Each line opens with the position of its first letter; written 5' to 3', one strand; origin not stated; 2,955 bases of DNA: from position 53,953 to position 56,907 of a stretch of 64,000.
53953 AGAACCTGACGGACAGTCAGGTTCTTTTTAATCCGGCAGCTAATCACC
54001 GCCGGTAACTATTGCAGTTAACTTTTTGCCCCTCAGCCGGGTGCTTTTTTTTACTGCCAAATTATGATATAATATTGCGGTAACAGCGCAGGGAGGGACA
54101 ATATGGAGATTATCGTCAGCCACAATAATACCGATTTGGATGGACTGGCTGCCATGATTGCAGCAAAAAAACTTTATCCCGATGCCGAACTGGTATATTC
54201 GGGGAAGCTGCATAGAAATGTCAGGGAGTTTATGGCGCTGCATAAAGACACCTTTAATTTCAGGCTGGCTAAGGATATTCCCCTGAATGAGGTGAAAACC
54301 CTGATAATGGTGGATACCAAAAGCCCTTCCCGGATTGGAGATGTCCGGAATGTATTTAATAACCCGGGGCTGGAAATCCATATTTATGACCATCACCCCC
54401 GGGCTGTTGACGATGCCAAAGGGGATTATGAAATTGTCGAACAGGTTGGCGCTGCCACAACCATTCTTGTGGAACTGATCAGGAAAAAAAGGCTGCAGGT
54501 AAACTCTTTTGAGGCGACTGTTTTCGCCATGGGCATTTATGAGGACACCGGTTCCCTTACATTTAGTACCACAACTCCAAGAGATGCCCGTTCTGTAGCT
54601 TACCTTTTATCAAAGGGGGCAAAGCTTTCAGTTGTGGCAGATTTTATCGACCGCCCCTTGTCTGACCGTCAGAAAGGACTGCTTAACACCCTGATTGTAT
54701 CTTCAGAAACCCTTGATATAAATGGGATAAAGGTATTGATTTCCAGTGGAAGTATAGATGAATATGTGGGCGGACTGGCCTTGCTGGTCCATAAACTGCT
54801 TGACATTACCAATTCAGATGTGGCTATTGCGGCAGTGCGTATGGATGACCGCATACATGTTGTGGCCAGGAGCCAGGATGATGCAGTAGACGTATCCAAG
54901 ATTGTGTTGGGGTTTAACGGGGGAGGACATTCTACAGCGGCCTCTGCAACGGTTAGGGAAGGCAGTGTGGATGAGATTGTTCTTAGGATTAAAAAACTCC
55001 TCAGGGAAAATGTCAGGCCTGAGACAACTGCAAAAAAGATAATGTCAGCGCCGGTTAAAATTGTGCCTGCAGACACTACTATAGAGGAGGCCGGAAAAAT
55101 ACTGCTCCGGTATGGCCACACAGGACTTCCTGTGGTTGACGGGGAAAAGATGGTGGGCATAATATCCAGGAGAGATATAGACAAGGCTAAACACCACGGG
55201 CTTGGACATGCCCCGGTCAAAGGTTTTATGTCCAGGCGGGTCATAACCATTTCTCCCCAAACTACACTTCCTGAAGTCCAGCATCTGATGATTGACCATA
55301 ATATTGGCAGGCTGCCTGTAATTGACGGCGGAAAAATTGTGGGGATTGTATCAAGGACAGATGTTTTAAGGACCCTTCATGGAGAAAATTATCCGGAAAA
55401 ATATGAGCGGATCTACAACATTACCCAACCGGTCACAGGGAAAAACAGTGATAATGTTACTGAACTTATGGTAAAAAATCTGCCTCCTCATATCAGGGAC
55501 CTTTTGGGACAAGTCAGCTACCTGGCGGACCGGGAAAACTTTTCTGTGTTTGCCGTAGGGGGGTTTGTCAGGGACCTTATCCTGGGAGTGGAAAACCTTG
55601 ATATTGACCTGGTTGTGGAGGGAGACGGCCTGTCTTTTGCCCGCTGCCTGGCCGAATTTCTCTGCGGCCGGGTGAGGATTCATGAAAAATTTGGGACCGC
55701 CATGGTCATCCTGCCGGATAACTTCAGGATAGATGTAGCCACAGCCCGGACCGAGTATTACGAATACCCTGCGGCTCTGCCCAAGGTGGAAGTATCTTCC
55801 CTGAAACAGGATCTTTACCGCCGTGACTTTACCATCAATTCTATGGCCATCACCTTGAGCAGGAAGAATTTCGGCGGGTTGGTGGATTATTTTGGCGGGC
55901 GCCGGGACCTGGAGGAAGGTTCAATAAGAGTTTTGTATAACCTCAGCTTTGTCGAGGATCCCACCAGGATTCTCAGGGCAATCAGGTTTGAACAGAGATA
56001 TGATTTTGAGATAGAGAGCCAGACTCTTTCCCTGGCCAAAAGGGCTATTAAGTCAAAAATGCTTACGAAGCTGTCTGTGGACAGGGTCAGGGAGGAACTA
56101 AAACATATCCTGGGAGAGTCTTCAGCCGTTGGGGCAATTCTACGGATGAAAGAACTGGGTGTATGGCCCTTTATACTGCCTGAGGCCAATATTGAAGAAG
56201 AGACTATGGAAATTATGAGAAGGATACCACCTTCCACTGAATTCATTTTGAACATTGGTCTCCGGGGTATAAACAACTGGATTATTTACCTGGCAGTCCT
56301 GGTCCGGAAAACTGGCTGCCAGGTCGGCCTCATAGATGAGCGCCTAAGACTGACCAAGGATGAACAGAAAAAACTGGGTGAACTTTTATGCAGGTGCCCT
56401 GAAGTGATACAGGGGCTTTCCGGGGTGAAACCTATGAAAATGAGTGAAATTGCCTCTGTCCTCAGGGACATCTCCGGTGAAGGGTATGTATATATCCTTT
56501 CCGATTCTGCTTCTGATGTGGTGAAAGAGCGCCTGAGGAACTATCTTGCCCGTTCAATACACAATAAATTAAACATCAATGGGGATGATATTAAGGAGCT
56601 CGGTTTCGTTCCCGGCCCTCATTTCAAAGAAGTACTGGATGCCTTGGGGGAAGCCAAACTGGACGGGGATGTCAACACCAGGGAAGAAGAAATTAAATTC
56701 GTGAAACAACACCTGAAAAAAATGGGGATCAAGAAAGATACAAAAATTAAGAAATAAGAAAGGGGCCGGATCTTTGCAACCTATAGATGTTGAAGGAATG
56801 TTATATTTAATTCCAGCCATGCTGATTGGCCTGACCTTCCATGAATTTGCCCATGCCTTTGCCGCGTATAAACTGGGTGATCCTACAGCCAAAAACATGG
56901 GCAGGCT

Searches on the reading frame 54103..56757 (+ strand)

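Call 42: search_protein_families(library=ncbifam, proteins=[window:54103-56757:+])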
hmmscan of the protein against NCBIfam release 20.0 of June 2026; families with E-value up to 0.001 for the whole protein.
window:54103-56757:+ (884 aa): 34 families (the best 25 are shown)
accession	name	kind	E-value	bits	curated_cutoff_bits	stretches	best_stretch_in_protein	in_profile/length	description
NF041569.1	A-tRNAntase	equivalog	1.4e-236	787.9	1440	1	1-872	1-878/880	A-adding tRNA nucleotidyltransferase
NF009814.0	PRK13299.1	equivalog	2.8e-37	128.7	290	1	478-870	19-393/396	CCA tRNA nucleotidyltransferase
TIGR02692.1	tRNA_CCA_actino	equivalog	2.6e-29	102.2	438.8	1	468-695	16-243/466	CCA tRNA nucleotidyltransferase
NF008137.0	PRK10885.1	equivalog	2.7e-25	89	451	1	481-695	2-210/409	multifunctional CCA addition/repair protein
TIGR01942.1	pcnB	subfamily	5.3e-23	81.5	305.65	1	480-696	30-242/425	polynucleotide adenylyltransferase PcnB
NF009813.0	PRK13298.1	equivalog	7.2e-19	68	606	1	566-671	83-186/417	tRNA CCA-pyrophosphorylase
NF011110.0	PRK14538.1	equivalog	1.9e-18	66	707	1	4-307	372-685/838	putative bifunctional signaling protein/50S ribosomal protein L9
NF009811.0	PRK13296.1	equivalog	6.4e-17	61.4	469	1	482-694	3-207/360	CCA tRNA nucleotidyltransferase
NF041552.1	TF_PrdR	equivalog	1e-15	57.1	795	1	307-426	5-126/577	sigma-54 dependent transcriptional regulator PrdR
NF009812.0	PRK13297.1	equivalog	1.3e-15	57.4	624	1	478-672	10-196/364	tRNA CCA-pyrophosphorylase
NF011447.0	PRK14869.2-3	equivalog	4.2e-14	52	522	2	372-431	70-130/540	putative manganese-dependent inorganic diphosphatase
NF053633.1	OlncasPapPhNrnA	equivalog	1.3e-13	50.5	350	1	14-295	37-310/317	bifunctional oligoribonuclease/PAP phosphatase NrnA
NF008634.1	PRK11623.1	equivalog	1.9e-13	49.8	702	1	470-671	51-259/469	polynucleotide adenylyltransferase PcnB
NF011442.0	PRK14869.1-4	equivalog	6.3e-13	48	400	1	111-174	348-410/543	putative manganese-dependent inorganic diphosphatase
TIGR01302.1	IMP_dehydrog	equivalog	2.9e-12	46.2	481.5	1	310-426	83-201/450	IMP dehydrogenase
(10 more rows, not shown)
